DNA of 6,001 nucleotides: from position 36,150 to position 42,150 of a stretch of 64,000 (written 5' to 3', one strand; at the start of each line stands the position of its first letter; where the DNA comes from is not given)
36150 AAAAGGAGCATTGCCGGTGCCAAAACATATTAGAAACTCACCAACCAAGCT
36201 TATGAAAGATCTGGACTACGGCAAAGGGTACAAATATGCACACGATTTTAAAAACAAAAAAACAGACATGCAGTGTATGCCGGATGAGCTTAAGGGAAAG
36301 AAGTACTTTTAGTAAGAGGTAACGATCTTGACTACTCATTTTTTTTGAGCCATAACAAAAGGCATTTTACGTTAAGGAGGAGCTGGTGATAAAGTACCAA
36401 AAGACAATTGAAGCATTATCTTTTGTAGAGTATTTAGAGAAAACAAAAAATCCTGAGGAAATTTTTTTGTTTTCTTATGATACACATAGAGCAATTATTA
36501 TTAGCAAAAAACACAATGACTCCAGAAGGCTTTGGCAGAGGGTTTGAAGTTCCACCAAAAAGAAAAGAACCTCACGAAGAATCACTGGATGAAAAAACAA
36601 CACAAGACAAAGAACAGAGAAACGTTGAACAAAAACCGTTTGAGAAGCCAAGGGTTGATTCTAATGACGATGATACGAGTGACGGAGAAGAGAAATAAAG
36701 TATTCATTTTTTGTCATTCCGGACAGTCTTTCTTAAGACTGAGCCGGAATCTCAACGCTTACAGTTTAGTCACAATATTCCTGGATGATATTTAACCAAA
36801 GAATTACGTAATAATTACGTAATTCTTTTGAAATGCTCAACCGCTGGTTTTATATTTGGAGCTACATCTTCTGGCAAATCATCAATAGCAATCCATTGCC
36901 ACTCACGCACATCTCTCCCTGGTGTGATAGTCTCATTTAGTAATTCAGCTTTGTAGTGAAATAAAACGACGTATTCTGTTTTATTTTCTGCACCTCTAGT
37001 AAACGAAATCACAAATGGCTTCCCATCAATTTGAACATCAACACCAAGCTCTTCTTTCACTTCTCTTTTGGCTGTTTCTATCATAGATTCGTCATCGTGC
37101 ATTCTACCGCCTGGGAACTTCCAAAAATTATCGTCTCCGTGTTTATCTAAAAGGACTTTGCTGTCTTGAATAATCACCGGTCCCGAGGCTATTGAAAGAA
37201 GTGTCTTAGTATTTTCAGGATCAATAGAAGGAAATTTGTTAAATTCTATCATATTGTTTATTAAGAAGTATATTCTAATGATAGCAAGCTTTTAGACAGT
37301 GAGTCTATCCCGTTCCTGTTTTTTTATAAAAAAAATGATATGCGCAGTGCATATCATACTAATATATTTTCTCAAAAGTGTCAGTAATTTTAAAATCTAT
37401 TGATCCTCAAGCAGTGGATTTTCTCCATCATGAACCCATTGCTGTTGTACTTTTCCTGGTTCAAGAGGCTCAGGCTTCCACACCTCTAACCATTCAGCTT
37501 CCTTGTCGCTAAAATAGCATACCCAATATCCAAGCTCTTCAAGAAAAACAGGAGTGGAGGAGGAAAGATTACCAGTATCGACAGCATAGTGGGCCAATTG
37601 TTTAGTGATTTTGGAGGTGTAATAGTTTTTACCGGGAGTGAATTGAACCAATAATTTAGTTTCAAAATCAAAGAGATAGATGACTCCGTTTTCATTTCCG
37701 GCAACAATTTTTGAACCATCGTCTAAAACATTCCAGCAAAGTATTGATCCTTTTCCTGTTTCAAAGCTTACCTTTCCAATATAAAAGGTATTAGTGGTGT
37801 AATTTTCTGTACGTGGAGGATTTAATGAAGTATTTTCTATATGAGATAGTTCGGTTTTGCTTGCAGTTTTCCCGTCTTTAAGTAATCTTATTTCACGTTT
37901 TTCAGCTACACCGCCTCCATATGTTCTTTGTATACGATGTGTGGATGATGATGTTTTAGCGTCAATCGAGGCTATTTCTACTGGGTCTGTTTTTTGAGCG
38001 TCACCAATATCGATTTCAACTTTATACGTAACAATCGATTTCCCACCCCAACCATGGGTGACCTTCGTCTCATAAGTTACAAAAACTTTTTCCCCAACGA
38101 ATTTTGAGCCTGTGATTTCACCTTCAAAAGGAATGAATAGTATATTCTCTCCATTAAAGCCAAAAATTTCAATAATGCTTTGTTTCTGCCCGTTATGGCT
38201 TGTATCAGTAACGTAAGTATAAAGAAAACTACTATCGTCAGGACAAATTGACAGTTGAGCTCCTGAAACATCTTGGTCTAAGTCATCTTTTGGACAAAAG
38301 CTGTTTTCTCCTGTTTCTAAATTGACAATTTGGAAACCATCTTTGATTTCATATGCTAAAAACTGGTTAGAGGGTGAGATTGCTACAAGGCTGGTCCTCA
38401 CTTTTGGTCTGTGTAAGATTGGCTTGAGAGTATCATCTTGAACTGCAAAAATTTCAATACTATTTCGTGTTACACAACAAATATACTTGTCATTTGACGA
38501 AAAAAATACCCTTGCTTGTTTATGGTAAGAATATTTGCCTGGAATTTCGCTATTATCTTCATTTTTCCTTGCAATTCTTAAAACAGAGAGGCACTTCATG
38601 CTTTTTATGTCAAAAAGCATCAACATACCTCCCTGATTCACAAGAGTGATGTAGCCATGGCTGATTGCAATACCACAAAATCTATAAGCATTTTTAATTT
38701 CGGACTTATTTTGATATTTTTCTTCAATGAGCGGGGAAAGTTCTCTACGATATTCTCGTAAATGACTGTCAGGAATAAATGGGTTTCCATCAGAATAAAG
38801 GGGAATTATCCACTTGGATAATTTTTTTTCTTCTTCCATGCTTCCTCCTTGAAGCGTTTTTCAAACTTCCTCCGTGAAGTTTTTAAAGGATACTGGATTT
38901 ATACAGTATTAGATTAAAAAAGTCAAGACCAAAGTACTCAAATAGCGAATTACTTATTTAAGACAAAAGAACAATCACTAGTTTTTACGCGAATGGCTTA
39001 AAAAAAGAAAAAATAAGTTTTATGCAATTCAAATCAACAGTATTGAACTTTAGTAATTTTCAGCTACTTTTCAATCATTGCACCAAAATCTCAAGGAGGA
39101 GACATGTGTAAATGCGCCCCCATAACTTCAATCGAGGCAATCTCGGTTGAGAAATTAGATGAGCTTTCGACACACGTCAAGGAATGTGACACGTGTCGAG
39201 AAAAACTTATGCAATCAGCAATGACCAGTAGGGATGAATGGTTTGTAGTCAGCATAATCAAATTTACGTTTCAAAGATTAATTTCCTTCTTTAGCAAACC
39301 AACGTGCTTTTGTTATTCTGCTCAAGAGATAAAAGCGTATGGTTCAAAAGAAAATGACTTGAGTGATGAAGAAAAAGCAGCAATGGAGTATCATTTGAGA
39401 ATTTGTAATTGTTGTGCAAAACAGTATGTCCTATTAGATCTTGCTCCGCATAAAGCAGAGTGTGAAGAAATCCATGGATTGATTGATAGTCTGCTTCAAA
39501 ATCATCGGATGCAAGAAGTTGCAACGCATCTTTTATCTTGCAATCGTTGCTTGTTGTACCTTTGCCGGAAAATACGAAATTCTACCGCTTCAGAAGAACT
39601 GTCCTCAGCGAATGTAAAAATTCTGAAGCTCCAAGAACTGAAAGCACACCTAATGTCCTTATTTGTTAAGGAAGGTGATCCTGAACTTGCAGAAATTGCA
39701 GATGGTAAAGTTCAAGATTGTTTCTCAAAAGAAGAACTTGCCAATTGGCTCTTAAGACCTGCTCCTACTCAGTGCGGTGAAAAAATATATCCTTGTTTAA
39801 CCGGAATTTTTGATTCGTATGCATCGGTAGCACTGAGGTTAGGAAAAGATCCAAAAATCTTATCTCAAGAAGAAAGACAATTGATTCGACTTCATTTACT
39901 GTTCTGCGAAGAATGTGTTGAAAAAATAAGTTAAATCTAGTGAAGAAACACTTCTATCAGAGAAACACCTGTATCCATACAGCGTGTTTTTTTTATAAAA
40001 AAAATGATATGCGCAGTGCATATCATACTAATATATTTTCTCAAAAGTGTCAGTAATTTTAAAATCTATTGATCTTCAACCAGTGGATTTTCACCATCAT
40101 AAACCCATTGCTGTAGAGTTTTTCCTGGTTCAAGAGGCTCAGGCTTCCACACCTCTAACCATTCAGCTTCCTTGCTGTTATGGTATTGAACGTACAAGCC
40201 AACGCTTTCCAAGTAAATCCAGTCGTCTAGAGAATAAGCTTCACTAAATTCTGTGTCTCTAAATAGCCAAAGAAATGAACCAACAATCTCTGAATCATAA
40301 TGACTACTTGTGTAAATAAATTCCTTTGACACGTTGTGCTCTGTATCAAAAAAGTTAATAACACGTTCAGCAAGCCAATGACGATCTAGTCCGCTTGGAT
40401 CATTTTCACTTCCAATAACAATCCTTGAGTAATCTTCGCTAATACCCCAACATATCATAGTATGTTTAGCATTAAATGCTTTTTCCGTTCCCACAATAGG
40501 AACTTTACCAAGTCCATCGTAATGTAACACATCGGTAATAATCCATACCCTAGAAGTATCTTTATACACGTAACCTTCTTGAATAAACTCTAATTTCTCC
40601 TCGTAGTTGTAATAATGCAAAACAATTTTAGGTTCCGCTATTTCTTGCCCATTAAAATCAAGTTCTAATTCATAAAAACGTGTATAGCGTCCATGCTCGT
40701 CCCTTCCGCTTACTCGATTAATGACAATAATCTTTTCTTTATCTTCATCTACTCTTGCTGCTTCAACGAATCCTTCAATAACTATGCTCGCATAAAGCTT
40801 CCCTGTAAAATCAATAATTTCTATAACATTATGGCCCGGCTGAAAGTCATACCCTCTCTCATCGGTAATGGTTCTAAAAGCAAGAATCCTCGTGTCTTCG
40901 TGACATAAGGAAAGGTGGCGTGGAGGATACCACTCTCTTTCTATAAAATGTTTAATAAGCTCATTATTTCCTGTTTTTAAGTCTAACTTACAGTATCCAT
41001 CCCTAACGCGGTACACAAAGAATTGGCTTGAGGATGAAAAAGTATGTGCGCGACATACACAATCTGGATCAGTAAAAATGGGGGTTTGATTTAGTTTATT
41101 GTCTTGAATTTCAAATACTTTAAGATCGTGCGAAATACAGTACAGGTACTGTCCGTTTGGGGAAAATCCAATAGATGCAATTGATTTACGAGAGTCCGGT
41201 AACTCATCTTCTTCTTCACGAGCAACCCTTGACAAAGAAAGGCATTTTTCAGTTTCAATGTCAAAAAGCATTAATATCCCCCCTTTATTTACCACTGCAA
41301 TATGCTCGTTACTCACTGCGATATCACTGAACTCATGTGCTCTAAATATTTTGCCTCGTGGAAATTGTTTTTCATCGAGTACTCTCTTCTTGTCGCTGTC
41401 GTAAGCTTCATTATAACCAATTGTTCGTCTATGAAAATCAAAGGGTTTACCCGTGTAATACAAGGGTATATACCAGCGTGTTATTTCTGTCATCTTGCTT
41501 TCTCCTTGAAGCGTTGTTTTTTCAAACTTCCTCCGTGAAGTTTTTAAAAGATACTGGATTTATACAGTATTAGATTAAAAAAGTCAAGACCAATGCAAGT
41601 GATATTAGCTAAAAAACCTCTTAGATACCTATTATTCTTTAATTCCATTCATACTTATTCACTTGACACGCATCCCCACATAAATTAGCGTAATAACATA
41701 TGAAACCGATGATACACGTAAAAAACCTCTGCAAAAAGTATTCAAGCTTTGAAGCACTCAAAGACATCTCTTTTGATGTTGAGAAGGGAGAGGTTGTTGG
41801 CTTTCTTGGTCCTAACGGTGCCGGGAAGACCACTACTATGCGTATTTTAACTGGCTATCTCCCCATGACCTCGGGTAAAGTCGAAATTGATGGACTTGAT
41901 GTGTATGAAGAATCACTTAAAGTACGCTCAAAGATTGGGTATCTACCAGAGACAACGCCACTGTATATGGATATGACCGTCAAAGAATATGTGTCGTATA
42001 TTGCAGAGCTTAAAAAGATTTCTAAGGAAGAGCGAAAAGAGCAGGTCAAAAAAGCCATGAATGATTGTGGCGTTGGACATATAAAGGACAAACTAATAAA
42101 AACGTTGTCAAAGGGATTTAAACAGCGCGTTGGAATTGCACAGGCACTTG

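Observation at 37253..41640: Two diverged WD40-propeller paralogs with near-identical promoter and terminator/3' ends, flanking a four-zinc-finger protein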

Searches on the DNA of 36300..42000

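Call 18: search_rna_families(source=window, start=36300, end=42000, threshold=evalue, max_evalue=1)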
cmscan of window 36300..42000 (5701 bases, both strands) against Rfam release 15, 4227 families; matches with E-value up to 1: 0.
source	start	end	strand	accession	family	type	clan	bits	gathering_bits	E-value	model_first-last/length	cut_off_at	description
